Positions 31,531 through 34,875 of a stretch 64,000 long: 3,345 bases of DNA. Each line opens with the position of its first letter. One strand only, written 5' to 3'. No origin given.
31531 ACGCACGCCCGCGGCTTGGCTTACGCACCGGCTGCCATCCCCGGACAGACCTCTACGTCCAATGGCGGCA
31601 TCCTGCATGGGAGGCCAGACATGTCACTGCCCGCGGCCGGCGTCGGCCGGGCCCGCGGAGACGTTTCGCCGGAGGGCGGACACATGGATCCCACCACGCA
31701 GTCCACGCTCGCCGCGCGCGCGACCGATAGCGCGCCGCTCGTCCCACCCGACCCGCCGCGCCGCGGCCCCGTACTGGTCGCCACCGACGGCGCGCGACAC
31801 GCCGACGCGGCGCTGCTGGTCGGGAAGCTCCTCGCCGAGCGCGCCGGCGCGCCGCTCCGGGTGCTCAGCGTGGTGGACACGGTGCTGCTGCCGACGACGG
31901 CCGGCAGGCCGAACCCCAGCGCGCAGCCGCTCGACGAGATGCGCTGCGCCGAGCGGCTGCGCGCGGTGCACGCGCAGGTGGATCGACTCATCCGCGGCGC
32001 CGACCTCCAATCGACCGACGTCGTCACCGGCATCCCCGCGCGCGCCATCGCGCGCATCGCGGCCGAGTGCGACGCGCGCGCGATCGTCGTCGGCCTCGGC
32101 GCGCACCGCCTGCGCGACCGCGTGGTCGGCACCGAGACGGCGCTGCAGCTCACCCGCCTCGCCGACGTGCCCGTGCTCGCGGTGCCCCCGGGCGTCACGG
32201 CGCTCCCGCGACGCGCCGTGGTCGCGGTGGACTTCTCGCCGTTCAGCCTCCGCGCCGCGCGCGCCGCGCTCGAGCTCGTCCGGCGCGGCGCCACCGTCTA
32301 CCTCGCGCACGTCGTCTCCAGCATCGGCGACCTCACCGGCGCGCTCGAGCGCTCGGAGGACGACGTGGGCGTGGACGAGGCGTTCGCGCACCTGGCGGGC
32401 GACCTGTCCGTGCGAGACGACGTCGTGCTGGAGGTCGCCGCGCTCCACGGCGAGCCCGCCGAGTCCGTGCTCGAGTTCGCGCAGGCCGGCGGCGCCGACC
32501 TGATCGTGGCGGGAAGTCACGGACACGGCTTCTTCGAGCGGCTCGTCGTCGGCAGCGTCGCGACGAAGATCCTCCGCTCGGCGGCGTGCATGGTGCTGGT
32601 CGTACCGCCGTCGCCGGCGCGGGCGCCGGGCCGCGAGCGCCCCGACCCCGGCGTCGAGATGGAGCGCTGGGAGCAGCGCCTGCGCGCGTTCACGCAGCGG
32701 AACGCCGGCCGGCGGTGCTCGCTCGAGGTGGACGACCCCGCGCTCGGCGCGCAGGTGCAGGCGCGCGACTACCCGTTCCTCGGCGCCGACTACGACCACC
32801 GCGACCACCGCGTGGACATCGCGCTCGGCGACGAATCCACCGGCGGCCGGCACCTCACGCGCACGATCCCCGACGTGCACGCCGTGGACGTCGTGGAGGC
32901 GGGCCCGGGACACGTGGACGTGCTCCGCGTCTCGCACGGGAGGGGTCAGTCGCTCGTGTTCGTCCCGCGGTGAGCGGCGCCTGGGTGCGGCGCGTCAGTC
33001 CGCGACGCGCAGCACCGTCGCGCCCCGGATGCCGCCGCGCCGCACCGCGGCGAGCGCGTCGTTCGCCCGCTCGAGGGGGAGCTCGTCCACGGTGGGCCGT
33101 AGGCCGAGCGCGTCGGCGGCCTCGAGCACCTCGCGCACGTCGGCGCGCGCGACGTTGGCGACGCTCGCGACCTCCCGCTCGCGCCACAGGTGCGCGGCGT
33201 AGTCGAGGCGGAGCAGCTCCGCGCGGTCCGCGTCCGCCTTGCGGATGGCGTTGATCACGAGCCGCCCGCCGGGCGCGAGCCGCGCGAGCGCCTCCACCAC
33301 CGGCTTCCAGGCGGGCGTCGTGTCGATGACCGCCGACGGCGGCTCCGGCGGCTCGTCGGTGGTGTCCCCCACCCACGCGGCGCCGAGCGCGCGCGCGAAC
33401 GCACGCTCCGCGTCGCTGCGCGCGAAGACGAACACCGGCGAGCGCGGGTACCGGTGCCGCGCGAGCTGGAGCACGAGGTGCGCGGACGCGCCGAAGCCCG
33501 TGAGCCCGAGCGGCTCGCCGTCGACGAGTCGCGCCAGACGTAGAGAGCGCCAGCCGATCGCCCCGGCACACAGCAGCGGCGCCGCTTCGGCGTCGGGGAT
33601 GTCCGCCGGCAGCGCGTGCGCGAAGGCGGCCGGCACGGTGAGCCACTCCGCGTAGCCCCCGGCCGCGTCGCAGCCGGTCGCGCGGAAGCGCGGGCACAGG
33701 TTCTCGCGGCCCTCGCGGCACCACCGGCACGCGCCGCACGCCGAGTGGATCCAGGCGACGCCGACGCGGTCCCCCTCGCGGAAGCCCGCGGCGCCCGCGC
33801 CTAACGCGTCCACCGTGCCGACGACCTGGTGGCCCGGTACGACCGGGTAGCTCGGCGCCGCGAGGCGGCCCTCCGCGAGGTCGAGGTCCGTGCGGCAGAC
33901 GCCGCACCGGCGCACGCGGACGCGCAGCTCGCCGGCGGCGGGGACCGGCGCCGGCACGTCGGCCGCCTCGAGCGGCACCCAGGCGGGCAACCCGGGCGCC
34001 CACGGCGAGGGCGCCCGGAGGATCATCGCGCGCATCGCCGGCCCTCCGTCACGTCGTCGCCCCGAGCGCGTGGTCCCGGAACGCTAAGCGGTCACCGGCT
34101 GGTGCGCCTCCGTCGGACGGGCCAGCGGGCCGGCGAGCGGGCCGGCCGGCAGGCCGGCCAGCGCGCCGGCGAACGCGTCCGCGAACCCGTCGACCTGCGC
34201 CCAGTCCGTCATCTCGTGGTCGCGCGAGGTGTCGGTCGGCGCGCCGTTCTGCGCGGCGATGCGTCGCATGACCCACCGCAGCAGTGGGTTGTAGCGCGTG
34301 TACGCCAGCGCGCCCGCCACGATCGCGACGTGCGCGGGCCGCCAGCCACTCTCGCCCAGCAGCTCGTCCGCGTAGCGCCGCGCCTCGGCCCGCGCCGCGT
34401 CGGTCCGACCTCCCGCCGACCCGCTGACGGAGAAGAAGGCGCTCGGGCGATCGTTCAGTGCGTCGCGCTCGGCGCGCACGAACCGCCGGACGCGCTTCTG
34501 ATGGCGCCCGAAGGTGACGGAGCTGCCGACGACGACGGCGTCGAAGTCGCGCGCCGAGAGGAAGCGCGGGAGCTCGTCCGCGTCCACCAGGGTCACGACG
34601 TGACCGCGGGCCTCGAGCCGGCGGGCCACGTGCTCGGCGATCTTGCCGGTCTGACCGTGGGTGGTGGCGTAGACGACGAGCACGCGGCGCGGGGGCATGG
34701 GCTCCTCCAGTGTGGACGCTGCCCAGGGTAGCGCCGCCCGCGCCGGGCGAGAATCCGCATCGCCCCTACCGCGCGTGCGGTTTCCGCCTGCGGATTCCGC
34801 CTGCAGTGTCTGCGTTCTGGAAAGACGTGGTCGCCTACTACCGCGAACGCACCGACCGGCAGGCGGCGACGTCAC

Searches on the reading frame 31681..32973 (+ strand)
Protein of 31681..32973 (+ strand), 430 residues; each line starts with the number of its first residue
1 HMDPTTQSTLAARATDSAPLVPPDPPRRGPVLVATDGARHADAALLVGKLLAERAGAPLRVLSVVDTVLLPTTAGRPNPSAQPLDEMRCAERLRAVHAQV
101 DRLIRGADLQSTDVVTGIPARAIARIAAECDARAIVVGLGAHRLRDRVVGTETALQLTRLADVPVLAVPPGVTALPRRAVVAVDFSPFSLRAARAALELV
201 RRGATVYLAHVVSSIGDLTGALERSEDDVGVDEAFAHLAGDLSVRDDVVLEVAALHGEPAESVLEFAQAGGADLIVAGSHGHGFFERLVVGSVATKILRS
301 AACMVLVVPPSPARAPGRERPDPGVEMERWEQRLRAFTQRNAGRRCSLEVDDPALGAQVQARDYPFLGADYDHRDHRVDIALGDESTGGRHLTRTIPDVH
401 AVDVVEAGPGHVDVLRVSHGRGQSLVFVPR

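Call 47: search_protein_families(library=pfam, proteins=[window:31681-32973:+], max_evalue=0.001)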
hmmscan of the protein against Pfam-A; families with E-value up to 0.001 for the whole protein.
window:31681-32973:+ (430 aa): 2 families
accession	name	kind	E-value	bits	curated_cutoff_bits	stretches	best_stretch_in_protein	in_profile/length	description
PF00582.32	Usp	-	6e-42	144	24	2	177-309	3-141/141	Universal stress protein family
PF17269.7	DUF5335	-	9.3e-09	35.5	27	1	325-423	5-95/110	Family of unknown function (DUF5335)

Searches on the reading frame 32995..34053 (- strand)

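Call 47: search_protein_families(library=pfam, proteins=[window:32995-34053:-], max_evalue=0.001)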
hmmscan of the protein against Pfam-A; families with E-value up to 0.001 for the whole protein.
window:32995-34053:- (352 aa): 3 families
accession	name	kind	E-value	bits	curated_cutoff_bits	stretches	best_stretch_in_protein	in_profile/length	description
PF08240.17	ADH_N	-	1.2e-28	99.8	23.5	1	40-149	2-103/104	Alcohol dehydrogenase GroES-like domain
PF13602.12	ADH_zinc_N_2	-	5.5e-06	27.8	27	1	240-348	25-134/134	Zinc-binding dehydrogenase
PF00107.32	ADH_zinc_N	-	5.5e-05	23.6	31.8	1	192-312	4-126/129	Zinc-binding dehydrogenase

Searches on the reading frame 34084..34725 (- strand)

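Call 47: search_protein_families(library=pfam, proteins=[window:34084-34725:-], max_evalue=0.001)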
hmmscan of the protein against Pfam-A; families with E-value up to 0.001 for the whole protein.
window:34084-34725:- (213 aa): 3 families
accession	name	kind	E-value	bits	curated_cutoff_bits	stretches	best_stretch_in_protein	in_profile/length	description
PF12724.12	Flavodoxin_5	-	3.4e-33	115.5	27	1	16-167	1-145/145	Flavodoxin domain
PF00258.30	Flavodoxin_1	-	4.5e-07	30.6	25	1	17-92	1-81/143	Flavodoxin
PF03358.20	FMN_red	-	4.8e-05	23.4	24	0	14-60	2-50/152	NADPH-dependent FMN reductase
